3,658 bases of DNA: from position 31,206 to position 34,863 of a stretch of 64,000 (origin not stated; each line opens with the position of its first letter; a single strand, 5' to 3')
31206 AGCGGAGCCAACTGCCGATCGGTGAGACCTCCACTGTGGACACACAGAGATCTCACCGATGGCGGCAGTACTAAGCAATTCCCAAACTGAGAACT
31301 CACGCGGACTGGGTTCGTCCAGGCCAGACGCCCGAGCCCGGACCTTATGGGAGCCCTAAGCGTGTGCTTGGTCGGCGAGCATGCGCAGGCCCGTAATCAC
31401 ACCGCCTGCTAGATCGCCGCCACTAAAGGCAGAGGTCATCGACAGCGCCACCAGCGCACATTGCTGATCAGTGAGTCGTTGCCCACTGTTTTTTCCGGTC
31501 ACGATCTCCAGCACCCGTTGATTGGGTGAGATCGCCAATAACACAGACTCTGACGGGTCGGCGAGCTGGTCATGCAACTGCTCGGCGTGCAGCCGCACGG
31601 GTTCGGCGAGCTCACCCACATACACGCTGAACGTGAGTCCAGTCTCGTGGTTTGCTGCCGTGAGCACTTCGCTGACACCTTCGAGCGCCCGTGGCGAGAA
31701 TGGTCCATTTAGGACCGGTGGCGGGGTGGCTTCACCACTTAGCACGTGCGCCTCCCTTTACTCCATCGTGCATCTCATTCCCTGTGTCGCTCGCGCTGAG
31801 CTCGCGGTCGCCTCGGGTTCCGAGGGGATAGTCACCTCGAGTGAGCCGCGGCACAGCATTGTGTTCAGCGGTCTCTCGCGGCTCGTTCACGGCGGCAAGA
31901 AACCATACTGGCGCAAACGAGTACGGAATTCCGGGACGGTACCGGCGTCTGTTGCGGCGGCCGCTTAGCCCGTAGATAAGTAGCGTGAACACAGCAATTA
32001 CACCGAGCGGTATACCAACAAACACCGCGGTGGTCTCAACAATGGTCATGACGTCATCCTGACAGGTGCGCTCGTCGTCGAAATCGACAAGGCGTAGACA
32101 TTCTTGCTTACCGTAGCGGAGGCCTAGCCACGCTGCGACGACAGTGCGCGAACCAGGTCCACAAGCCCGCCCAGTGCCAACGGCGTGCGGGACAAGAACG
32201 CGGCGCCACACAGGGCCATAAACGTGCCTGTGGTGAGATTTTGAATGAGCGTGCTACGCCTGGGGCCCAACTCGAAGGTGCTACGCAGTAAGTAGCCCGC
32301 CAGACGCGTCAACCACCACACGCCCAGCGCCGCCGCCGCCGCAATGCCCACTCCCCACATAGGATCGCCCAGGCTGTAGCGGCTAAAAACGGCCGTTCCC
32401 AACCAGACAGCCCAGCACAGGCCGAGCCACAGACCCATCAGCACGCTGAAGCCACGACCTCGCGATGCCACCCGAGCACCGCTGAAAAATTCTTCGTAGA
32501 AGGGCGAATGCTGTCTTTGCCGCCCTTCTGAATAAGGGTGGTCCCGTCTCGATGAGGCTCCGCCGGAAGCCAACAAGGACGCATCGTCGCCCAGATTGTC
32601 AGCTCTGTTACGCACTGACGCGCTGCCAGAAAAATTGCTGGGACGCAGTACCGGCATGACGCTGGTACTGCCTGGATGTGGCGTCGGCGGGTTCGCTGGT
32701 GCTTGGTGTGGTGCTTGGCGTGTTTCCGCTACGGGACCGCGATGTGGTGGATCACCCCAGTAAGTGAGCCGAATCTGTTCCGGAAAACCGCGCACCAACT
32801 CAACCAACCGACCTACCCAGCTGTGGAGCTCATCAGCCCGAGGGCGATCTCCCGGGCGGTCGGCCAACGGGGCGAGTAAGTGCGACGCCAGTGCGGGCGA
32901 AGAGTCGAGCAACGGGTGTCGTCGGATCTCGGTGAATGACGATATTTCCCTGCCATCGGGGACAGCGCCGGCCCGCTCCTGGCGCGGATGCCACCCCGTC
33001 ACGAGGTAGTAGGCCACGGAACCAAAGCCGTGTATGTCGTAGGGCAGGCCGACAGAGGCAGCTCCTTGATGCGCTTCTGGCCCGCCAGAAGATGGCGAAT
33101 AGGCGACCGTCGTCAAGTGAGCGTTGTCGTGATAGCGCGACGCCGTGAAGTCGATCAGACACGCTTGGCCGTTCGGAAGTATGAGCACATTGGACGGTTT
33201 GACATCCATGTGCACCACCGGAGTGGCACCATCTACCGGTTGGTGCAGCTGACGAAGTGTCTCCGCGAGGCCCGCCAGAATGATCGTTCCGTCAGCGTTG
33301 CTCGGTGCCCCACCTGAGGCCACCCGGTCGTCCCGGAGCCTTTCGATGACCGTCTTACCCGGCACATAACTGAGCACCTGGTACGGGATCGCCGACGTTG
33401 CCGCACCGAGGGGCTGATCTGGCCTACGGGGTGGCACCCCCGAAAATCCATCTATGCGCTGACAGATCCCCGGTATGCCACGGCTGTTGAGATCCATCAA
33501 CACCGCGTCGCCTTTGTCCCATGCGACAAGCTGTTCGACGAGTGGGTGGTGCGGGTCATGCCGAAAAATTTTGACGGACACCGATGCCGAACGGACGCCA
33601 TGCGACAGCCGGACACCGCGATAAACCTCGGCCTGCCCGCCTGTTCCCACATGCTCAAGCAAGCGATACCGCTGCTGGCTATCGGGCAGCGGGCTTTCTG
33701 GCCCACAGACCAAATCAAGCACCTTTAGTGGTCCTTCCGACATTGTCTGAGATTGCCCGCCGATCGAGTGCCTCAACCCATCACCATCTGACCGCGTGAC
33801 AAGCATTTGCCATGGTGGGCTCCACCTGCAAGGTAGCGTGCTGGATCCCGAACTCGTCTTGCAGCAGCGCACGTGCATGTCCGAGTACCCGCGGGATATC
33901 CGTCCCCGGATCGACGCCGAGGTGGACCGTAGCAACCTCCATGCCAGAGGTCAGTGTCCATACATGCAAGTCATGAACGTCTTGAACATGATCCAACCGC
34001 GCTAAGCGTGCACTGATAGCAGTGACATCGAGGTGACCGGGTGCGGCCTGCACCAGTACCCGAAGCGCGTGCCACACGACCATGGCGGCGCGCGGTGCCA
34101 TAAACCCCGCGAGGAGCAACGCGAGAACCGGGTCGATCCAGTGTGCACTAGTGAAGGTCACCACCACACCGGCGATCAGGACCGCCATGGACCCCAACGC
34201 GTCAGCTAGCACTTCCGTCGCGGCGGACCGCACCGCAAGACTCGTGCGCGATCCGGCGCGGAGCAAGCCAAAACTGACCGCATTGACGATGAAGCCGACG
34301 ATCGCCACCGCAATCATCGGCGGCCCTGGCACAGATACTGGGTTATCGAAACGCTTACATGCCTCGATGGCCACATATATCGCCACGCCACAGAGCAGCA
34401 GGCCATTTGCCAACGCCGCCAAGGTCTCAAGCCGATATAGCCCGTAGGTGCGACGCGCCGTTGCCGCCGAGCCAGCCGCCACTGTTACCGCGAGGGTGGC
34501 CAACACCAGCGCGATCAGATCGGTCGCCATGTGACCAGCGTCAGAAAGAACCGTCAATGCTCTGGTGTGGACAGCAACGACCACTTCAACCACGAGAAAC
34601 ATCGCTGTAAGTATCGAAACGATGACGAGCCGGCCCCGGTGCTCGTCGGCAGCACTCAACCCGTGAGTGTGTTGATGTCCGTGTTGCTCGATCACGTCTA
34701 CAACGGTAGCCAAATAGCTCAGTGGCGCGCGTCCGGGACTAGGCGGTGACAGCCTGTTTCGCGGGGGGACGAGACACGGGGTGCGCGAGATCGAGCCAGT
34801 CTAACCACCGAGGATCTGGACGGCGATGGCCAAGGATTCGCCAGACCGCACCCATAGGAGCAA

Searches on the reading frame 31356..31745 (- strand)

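Call 53: search_protein_families(library=pfam, proteins=[window:31356-31745:-], max_evalue=0.0001)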
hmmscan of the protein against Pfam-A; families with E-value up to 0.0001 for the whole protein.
window:31356-31745:- (129 aa): 2 families
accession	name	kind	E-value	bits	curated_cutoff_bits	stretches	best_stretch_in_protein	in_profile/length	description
PF17174.10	DUF5130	-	9.9e-22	78.1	27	1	12-124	24-136/136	Domain of unknown function (DUF5130)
PF04536.20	TPM_phosphatase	-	1.9e-07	31.6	22.1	1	19-125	11-124/125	TPM domain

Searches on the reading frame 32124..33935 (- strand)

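Call 53: search_protein_families(library=pfam, proteins=[window:32124-33935:-], max_evalue=0.0001)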
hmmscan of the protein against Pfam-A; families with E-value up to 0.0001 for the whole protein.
window:32124-33935:- (603 aa): 1 family
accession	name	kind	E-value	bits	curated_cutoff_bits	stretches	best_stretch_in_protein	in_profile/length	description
PF00069.31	Pkinase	-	7.7e-13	48.9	31.7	1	91-331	2-210/263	Protein kinase domain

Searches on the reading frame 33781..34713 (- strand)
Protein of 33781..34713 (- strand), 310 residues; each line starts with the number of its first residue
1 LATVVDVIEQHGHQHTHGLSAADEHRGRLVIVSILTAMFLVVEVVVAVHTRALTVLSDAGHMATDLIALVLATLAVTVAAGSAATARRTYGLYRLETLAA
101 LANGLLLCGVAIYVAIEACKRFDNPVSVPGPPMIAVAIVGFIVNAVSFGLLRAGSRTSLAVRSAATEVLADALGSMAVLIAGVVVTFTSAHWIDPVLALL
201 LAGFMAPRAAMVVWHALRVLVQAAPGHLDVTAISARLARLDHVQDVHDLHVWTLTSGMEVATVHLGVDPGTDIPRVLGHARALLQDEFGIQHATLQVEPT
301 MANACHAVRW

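Call 53: search_protein_families(library=pfam, proteins=[window:33781-34713:-], max_evalue=0.0001)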
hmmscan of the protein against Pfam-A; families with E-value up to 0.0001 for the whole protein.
window:33781-34713:- (310 aa): 2 families
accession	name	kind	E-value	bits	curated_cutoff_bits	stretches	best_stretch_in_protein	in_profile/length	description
PF01545.26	Cation_efflux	-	3.6e-33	115.5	26.6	1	30-221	2-198/198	Cation efflux family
PF16916.11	ZT_dimer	-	4.8e-12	46.2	26.7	1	227-299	3-77/78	Dimerisation domain of Zinc Transporter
